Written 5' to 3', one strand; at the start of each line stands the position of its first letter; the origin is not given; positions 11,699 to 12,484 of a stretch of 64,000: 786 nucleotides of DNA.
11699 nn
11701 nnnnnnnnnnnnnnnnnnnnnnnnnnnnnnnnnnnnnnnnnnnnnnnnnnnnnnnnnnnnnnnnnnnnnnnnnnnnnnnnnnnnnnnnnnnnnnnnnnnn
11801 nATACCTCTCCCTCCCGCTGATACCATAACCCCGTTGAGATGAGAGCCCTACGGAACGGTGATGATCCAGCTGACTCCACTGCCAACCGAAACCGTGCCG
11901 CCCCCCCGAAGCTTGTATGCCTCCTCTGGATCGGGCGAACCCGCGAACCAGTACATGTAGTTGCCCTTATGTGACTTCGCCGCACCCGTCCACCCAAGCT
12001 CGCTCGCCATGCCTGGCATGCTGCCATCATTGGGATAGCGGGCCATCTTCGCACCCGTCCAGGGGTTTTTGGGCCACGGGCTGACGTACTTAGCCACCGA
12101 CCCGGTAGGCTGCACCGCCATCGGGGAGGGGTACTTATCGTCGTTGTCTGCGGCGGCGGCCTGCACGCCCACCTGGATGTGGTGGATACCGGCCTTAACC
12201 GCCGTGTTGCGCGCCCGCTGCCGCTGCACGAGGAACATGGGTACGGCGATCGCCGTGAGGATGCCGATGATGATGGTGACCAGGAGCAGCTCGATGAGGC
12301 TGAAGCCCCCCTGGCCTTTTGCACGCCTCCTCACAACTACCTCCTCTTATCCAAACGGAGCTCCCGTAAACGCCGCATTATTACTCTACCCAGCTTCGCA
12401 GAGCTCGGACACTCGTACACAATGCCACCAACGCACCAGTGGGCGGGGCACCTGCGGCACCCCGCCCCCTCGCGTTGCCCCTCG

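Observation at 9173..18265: Tandem array of nine type IV pilin paralogs built as cassettes with conserved ends and hypervariable middles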

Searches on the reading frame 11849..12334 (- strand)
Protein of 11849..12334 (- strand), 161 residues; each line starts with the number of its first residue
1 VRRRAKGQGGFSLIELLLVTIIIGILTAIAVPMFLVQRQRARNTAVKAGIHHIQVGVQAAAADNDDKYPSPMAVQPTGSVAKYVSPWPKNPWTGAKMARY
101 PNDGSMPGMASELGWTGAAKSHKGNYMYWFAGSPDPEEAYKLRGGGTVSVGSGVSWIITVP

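Call 6: search_protein_families(library=pfam, proteins=[window:11849-12334:-], max_evalue=0.1)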
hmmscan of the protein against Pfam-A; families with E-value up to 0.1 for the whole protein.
window:11849-12334:- (161 aa): 1 family
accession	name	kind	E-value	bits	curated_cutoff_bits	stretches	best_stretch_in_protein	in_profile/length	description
PF07963.17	N_methyl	-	6.6e-06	25.9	21.2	1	6-30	2-26/27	Prokaryotic N-terminal methylation motif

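Call 7: search_protein_families(library=ncbifam, proteins=[window:11849-12334:-], max_evalue=0.1)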
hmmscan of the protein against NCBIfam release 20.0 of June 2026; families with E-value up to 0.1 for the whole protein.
window:11849-12334:- (161 aa): 10 families
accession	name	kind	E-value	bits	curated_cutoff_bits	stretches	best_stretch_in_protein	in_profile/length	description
TIGR01710.1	typeII_sec_gspG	equivalog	3.4e-09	36.8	88.85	1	10-103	2-93/134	type II secretion system major pseudopilin GspG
NF041775.1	typeIV_PilA_Myxo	equivalog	3.8e-08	33.6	400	1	8-55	10-57/214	type IV pilin protein PilA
NF040999.1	pilin_ComGC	equivalog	3.1e-07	30.5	75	1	9-80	2-72/84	competence type IV pilus major pilin ComGC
NF007862.0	PRK10574.1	equivalog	1.2e-06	28.8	138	1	7-85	3-83/145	prepilin peptidase-dependent pilin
TIGR01708.2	typeII_sec_gspH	equivalog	4.4e-06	26.8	80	1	8-45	1-40/169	type II secretion system minor pseudopilin GspH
TIGR02532.1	IV_pilin_GFxxxE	domain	9.3e-06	25.3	16.3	1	8-31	1-24/24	prepilin-type N-terminal cleavage/methylation domain-containing protein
NF007800.0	PRK10506.1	equivalog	0.00056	19.8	158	1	3-53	3-54/163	prepilin peptidase-dependent protein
NF041013.1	T4P_ComGE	equivalog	0.015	15.4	49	1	9-41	4-36/83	competence type IV pilus minor pilin ComGE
TIGR02596.1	TIGR02596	subfamily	0.022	14.9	70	1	11-35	1-25/196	Verru_Chthon cassette protein D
NF040982.1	ComGD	equivalog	0.078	13.4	70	1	10-41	3-35/139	competence type IV pilus minor pilin ComGD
